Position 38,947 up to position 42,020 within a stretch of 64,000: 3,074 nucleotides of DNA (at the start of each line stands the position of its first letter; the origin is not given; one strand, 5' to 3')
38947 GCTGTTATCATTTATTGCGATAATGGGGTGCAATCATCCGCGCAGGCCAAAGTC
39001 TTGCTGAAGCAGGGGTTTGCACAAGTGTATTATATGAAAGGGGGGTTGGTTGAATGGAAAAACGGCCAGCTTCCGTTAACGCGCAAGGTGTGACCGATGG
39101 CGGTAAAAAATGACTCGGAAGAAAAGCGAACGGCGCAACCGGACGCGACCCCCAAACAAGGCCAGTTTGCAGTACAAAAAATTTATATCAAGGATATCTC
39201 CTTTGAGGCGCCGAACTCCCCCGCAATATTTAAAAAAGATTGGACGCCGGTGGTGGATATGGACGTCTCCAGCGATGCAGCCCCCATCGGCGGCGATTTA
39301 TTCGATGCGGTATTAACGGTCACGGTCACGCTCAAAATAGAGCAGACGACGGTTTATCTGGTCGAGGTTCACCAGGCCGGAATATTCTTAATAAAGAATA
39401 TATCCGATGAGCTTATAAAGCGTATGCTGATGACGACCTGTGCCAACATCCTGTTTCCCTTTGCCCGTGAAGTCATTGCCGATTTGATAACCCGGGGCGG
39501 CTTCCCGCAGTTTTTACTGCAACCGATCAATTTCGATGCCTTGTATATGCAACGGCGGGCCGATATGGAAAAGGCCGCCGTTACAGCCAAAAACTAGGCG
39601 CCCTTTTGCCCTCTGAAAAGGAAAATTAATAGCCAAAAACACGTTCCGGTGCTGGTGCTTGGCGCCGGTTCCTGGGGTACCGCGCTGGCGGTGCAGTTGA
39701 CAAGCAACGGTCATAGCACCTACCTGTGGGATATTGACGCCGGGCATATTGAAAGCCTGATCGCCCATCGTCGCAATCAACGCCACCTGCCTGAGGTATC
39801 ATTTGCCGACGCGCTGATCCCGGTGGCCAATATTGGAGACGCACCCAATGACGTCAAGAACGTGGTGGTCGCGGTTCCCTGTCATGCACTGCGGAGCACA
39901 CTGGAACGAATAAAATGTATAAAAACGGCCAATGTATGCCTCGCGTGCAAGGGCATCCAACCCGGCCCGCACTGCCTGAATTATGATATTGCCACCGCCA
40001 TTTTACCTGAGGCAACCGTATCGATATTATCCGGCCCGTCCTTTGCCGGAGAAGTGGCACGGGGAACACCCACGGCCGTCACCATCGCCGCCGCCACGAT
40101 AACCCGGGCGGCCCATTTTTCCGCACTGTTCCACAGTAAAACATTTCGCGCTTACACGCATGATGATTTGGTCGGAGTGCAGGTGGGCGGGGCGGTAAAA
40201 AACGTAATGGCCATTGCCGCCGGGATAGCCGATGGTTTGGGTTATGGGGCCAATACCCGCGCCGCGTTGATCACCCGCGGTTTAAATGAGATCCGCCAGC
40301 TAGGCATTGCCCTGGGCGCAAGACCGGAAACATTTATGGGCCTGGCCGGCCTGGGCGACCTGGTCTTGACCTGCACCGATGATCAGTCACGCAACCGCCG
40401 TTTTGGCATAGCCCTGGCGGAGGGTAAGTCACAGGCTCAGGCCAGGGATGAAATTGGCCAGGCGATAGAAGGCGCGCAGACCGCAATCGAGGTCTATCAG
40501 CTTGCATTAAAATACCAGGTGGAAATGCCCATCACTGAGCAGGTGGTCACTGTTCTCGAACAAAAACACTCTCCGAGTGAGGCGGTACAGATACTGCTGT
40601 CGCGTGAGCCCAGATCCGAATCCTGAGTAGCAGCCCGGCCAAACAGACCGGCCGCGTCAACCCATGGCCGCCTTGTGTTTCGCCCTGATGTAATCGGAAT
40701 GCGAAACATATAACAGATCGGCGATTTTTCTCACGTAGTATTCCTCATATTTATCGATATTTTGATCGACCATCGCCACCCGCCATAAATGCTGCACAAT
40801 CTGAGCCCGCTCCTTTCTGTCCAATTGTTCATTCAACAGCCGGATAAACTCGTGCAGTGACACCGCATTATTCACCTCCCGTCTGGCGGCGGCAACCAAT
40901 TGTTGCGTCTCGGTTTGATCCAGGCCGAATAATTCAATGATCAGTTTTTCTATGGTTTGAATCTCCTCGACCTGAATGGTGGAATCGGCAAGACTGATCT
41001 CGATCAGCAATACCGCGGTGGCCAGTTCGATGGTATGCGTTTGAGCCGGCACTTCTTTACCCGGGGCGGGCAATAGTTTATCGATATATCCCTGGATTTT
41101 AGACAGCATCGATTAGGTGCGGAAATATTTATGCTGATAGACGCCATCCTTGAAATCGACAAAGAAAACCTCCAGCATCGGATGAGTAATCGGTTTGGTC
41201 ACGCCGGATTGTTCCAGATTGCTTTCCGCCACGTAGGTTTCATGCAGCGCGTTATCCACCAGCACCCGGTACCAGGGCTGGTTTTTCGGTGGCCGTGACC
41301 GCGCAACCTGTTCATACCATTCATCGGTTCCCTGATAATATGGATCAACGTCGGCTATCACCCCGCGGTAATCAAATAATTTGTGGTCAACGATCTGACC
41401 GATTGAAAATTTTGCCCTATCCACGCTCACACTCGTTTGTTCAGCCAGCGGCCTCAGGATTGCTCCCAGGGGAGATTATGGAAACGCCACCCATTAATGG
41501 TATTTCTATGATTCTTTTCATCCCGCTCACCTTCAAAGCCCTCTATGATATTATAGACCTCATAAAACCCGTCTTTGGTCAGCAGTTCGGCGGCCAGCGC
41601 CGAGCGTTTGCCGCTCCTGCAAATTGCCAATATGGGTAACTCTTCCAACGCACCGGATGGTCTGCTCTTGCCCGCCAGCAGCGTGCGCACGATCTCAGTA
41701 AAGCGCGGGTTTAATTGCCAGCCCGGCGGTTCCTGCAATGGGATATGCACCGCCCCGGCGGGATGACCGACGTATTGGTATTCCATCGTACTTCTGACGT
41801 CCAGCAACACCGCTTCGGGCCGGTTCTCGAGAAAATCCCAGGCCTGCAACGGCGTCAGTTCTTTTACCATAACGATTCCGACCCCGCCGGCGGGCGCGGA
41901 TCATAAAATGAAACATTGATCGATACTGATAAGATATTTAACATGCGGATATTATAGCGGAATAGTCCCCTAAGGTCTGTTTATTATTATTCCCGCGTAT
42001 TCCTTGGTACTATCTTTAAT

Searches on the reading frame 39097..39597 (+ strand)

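Call 50: search_protein_families(library=pfam, proteins=[window:39097-39597:+], max_evalue=0.00001)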
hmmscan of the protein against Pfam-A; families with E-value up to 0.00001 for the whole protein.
window:39097-39597:+ (166 aa): 1 family
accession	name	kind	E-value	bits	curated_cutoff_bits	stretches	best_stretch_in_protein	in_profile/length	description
PF02556.19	SecB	-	1.6e-53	180.9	26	1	20-155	4-139/141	Preprotein translocase subunit SecB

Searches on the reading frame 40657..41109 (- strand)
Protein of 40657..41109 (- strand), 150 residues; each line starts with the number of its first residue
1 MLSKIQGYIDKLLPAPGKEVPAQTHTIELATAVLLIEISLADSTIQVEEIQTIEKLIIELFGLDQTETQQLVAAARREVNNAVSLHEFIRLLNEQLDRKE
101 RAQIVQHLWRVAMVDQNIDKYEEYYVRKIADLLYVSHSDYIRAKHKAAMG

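Call 50: search_protein_families(library=pfam, proteins=[window:40657-41109:-], max_evalue=0.00001)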
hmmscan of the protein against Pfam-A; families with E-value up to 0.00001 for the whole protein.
window:40657-41109:- (150 aa): 1 family
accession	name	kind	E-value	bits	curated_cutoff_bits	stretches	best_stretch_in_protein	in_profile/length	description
PF05099.18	TerB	-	3e-30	105.3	24.4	1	28-145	1-118/118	Tellurite resistance protein TerB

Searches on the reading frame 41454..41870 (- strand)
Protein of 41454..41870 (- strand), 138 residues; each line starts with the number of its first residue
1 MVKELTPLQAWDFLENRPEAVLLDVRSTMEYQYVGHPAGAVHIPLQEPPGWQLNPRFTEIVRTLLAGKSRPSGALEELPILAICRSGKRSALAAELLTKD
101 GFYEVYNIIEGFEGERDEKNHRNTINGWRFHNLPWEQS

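Call 50: search_protein_families(library=pfam, proteins=[window:41454-41870:-], max_evalue=0.00001)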
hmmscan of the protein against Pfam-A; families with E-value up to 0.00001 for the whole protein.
window:41454-41870:- (138 aa): 1 family
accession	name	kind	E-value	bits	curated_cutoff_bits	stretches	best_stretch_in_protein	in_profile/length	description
PF00581.25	Rhodanese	-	4.1e-14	53.3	22.2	1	11-114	6-98/102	Rhodanese-like domain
